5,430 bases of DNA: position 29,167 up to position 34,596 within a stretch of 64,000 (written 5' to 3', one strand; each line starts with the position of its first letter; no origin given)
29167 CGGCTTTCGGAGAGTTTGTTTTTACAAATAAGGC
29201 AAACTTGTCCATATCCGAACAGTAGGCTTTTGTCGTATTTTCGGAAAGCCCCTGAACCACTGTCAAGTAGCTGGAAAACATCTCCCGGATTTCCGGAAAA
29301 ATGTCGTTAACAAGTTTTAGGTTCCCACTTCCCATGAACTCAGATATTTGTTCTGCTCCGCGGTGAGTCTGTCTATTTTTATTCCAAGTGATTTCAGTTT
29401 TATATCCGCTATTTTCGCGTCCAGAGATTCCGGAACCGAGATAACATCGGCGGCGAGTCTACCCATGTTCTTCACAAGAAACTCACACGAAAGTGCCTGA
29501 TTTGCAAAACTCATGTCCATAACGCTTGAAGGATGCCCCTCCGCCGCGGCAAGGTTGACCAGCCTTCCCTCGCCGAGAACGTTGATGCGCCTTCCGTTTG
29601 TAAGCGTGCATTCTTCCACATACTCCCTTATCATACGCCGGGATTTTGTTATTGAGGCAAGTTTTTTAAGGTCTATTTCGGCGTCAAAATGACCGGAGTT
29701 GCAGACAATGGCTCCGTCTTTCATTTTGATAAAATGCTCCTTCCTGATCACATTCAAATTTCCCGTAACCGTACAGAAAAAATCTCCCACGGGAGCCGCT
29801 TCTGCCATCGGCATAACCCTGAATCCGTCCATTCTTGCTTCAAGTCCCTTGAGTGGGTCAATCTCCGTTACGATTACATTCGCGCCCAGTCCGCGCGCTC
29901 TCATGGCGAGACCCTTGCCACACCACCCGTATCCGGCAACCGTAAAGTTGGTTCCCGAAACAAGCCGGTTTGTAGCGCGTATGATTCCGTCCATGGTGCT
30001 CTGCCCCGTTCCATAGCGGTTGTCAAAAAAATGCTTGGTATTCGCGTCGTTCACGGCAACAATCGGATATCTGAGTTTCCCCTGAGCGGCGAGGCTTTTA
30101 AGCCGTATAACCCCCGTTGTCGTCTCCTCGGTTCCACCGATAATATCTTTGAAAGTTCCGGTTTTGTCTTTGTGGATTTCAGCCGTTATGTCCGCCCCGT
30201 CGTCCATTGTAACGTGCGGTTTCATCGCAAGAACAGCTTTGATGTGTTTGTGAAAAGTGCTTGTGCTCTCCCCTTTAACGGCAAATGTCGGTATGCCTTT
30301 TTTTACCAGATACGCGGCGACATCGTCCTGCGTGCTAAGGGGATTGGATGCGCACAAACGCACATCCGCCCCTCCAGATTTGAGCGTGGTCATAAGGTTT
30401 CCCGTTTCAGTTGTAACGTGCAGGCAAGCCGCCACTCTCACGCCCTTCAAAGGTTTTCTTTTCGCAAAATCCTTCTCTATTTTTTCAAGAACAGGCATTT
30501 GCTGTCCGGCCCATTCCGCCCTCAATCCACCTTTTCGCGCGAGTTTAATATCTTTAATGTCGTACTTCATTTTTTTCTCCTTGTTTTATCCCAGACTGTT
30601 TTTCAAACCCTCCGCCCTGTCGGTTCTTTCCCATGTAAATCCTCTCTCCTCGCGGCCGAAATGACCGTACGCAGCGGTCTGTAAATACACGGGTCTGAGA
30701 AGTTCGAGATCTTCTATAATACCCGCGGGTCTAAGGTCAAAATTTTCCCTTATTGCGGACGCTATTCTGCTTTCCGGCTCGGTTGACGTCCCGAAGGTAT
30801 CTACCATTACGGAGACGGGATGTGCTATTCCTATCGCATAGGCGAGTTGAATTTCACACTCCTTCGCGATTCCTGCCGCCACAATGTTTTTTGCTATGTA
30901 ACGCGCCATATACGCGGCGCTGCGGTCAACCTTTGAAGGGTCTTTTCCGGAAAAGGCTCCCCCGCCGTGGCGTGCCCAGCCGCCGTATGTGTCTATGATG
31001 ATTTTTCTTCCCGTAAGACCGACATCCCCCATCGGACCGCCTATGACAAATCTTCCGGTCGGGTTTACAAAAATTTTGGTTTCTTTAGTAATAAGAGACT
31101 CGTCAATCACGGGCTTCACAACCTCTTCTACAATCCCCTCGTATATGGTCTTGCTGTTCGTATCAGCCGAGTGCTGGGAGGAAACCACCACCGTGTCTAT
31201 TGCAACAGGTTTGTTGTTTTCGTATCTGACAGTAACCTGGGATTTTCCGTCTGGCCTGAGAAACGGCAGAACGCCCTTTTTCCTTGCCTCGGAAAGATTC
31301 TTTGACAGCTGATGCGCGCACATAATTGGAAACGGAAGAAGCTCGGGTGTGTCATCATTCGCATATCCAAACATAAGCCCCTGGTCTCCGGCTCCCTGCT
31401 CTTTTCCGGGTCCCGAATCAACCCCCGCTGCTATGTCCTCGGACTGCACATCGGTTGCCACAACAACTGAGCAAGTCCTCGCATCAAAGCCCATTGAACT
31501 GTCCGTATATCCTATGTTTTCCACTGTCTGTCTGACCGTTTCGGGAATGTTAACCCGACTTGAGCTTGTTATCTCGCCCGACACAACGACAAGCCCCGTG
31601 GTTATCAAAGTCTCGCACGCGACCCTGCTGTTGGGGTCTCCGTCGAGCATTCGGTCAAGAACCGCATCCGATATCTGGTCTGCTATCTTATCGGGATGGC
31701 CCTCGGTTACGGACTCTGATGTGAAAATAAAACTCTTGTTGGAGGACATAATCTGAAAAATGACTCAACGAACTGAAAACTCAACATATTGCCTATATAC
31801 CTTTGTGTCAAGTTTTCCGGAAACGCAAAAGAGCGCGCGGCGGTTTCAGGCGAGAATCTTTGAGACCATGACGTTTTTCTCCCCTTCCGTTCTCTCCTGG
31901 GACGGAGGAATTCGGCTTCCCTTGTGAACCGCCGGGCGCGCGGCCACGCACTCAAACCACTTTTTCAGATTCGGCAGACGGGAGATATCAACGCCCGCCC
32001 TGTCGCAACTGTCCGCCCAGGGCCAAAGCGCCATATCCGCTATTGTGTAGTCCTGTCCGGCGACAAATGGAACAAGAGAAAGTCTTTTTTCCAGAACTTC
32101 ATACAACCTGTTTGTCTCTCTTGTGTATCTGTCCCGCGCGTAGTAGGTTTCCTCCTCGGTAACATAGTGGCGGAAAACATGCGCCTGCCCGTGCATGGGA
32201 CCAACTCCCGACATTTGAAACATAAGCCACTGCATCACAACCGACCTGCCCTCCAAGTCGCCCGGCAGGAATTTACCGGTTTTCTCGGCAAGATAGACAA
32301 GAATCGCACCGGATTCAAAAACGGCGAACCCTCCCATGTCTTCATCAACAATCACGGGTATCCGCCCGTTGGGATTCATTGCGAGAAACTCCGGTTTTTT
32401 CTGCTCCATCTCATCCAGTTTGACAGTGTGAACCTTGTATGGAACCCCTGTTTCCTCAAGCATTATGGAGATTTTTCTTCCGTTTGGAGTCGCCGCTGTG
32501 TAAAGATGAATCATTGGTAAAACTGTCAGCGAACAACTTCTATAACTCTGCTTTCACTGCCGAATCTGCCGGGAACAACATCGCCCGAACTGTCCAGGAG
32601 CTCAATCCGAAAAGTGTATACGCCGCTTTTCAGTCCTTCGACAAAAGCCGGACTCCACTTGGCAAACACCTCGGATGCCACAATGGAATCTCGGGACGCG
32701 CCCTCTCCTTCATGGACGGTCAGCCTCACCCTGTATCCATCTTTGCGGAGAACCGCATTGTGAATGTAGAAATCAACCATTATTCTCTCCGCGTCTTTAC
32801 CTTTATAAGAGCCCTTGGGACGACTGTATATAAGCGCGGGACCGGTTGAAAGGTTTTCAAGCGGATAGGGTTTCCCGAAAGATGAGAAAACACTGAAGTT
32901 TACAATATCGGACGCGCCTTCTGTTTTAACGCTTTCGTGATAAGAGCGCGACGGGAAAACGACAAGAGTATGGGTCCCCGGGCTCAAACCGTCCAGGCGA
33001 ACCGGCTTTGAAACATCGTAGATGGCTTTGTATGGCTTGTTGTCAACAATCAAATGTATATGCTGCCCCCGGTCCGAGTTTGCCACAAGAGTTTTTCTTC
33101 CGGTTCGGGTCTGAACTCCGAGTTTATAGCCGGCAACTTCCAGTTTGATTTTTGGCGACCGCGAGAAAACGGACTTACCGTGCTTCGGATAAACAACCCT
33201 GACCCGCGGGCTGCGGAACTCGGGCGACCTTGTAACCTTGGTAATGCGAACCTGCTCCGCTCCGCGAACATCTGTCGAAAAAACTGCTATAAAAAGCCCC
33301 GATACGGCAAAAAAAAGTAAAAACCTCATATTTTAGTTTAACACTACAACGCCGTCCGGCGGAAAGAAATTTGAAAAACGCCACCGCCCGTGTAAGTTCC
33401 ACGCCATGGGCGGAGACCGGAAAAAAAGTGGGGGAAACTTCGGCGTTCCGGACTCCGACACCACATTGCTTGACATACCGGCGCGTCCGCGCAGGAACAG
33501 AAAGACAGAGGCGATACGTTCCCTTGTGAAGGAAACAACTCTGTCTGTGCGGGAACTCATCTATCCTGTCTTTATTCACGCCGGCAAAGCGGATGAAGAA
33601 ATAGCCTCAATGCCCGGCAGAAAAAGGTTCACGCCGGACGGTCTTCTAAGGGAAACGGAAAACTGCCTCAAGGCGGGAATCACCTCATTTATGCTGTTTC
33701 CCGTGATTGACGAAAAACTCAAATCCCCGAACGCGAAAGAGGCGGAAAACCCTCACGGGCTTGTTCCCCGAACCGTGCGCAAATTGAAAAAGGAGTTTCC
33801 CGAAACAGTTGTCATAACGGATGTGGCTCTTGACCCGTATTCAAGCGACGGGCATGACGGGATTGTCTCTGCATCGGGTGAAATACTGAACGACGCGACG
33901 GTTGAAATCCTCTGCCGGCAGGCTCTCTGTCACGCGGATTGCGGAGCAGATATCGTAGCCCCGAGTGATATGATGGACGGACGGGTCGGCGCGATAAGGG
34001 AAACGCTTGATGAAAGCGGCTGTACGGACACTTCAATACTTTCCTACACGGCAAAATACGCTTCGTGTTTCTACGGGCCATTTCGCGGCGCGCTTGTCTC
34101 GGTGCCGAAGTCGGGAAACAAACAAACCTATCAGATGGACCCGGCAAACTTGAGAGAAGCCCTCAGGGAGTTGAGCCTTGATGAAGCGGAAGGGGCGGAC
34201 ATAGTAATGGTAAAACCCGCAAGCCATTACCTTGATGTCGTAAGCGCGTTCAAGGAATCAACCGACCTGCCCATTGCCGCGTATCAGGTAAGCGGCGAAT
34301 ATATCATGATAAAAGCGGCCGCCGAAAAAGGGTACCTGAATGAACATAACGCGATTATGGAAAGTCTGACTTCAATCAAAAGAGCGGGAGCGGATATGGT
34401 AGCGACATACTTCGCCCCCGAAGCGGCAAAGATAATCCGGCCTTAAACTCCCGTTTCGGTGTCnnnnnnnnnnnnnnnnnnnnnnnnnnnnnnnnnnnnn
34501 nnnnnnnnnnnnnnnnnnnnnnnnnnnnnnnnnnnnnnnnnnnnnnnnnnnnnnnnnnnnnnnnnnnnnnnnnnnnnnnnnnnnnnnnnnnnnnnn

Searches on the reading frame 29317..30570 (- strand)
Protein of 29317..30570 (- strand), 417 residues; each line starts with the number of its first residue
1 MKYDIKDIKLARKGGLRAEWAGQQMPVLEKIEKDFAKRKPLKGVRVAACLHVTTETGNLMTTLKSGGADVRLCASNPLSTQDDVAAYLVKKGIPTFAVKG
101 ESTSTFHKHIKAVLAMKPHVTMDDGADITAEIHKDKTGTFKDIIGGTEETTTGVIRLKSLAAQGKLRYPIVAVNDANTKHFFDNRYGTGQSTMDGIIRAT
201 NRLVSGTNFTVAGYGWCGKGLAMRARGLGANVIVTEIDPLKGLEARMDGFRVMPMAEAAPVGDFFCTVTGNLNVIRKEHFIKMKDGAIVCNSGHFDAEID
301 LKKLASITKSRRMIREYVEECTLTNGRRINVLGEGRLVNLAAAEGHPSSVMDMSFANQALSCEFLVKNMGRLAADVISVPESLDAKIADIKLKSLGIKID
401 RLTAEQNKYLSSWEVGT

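Call 70: search_protein_families(library=pfam, proteins=[window:29317-30570:-], max_evalue=0.0001)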
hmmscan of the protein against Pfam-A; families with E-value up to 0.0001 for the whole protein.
window:29317-30570:- (417 aa): 3 families
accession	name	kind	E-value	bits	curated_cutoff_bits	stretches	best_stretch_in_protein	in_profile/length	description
PF05221.23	AdoHcyase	-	3.3e-61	207.5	25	2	2-135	1-139/299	S-adenosyl-L-homocysteine hydrolase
PF00670.27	AdoHcyase_NAD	-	5.1e-51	173.5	27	1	184-344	1-161/162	S-adenosyl-L-homocysteine hydrolase, NAD binding domain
PF02826.25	2-Hacid_dh_C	-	9.6e-07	28.8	25.1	1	202-309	32-142/178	D-isomer specific 2-hydroxyacid dehydrogenase, NAD binding domain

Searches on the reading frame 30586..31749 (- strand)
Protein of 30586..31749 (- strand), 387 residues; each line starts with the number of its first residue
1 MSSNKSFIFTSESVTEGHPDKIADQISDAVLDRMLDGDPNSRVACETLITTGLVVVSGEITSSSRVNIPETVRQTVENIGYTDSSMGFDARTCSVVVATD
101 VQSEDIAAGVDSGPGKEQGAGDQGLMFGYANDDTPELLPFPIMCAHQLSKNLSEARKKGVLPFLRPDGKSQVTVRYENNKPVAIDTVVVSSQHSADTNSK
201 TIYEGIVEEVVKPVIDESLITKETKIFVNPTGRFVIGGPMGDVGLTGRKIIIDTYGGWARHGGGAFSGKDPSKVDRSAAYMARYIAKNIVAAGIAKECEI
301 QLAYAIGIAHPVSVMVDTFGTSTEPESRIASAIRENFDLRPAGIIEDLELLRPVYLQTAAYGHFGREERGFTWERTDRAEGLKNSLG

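Call 70: search_protein_families(library=pfam, proteins=[window:30586-31749:-], max_evalue=0.0001)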
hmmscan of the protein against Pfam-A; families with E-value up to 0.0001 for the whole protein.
window:30586-31749:- (387 aa): 3 families
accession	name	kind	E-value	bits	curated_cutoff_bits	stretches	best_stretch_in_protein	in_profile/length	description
PF02773.21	S-AdoMet_synt_C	-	9.1e-69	230.2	25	1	236-375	1-138/138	S-adenosylmethionine synthetase, C-terminal domain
PF02772.21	S-AdoMet_synt_M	-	5.1e-47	159.4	29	1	117-234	1-120/120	S-adenosylmethionine synthetase, central domain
PF00438.25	S-AdoMet_synt_N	-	1.2e-41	141.7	33.1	1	7-103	2-98/99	S-adenosylmethionine synthetase, N-terminal domain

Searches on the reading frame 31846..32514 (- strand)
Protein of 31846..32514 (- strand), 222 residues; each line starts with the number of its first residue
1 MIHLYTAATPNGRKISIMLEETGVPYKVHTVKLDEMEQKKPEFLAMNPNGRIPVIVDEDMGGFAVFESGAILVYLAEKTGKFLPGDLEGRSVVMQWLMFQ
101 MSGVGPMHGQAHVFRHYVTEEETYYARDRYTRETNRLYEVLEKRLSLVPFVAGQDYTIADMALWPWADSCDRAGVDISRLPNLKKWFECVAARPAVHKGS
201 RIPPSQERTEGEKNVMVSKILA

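Call 70: search_protein_families(library=pfam, proteins=[window:31846-32514:-], max_evalue=0.0001)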
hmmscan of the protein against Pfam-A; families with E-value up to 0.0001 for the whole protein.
window:31846-32514:- (222 aa): 6 families
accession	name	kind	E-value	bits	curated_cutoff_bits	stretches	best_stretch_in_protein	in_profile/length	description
PF02798.26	GST_N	-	8.6e-17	61.7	20.9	1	2-77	3-76/76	Glutathione S-transferase, N-terminal domain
PF13409.12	GST_N_2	-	1.9e-15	57.7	25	1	10-77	3-69/70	Glutathione S-transferase, N-terminal domain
PF13417.12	GST_N_3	-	1.3e-12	48.3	22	1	4-79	1-71/75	Glutathione S-transferase, N-terminal domain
PF00043.30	GST_C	-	4.6e-10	40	20.7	1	126-194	23-93/93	Glutathione S-transferase, C-terminal domain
PF13410.11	GST_C_2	-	5.2e-09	36.5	24.9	1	126-188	3-68/69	Glutathione S-transferase, C-terminal domain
PF14497.11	GST_C_3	-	7.2e-06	26.6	21.6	1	119-197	17-98/104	Glutathione S-transferase, C-terminal domain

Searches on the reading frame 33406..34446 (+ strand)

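Call 71: search_protein_families(library=pfam, proteins=[window:33406-34446:+], max_evalue=0.0001)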
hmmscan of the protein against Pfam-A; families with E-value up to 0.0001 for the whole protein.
window:33406-34446:+ (346 aa): 1 family
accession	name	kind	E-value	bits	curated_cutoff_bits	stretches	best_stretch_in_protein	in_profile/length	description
PF00490.27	ALAD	-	5.7e-135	450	24.6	1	27-342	3-316/317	Delta-aminolevulinic acid dehydratase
